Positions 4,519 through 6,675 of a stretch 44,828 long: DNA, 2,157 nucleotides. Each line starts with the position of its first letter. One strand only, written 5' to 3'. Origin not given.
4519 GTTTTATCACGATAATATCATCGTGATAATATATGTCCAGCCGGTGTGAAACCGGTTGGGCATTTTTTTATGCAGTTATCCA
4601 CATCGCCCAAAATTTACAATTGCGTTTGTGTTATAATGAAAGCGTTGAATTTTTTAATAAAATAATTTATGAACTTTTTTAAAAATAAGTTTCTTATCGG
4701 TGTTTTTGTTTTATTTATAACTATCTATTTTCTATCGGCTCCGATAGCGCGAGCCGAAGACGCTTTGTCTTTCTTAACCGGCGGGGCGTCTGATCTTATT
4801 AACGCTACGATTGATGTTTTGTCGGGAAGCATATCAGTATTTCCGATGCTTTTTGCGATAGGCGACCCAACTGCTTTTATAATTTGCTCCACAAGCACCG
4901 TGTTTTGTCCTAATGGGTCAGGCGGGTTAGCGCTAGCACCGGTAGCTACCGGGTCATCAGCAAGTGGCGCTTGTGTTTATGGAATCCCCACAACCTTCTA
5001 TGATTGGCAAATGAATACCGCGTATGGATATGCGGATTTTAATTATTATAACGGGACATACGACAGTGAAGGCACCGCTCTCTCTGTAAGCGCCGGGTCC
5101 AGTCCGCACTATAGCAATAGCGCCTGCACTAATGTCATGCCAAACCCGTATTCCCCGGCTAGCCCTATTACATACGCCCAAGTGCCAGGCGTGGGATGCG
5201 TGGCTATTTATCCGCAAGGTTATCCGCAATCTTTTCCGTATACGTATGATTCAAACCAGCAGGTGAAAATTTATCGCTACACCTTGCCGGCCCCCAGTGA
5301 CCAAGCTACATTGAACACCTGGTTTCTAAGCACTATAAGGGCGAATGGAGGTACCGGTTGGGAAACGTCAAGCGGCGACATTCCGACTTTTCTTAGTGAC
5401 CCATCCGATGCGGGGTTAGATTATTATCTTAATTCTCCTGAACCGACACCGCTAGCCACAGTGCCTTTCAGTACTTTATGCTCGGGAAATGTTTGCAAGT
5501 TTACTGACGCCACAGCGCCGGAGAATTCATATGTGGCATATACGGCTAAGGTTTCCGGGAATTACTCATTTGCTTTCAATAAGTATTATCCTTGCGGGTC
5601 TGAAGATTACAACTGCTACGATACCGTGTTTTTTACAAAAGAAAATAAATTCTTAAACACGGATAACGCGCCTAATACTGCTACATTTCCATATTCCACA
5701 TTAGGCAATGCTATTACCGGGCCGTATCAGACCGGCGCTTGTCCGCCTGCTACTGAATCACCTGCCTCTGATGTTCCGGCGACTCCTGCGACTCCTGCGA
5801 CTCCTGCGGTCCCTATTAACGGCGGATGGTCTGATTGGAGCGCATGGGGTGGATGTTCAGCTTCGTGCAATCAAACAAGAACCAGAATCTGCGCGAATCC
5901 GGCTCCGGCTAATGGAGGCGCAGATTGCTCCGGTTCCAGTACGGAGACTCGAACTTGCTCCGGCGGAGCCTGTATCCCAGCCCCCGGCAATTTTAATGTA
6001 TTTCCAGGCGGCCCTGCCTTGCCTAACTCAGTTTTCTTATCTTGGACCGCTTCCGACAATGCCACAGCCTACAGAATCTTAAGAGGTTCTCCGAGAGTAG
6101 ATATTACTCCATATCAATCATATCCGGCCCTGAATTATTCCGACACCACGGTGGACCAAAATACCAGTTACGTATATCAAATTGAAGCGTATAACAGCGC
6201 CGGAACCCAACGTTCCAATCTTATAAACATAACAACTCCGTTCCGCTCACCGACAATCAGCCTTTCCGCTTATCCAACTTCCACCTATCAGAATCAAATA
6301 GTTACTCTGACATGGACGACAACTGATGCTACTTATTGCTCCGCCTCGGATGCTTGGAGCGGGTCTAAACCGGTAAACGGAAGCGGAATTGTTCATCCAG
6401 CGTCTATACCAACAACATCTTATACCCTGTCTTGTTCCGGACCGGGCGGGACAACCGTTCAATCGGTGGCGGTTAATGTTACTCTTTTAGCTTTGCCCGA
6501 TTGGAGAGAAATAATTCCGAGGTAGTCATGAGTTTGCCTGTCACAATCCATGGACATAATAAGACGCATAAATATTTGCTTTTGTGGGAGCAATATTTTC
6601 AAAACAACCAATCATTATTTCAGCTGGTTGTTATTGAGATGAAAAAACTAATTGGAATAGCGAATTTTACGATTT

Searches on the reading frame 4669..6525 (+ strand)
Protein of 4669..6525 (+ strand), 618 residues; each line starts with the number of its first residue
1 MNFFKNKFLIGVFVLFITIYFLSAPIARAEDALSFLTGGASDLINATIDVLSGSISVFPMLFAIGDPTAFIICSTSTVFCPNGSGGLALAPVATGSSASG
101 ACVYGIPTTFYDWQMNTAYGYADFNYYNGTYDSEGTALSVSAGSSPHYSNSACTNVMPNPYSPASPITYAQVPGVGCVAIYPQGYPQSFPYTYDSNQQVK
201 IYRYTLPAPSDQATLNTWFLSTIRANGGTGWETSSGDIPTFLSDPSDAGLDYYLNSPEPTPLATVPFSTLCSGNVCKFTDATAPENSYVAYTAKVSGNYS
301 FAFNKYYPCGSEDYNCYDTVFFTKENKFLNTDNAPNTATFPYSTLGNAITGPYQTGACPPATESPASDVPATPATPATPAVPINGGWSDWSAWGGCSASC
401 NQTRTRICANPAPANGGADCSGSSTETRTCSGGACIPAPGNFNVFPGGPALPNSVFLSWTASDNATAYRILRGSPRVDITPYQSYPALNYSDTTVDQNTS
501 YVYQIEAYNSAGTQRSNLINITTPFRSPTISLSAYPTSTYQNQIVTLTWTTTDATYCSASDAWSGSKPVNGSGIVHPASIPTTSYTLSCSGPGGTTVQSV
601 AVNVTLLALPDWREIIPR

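Call 6: search_protein_families(library=pfam, proteins=[window:4669-6525:+], max_evalue=0.01)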
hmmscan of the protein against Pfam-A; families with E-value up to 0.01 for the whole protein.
window:4669-6525:+ (618 aa): 3 families
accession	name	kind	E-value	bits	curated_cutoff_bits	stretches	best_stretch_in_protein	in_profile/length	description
PF00090.25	TSP_1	-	2.3e-06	28.1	21.6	1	388-435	1-49/49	Thrombospondin type 1 domain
PF19028.6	TSP1_spondin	-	2.6e-05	24.8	41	1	388-435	4-52/52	Spondin-like TSP1 domain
PF22195.2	TSP1_CFP_C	-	0.00084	20.2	27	1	384-409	2-31/90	CFP-like, C-terminal thrombospondin type 1 domain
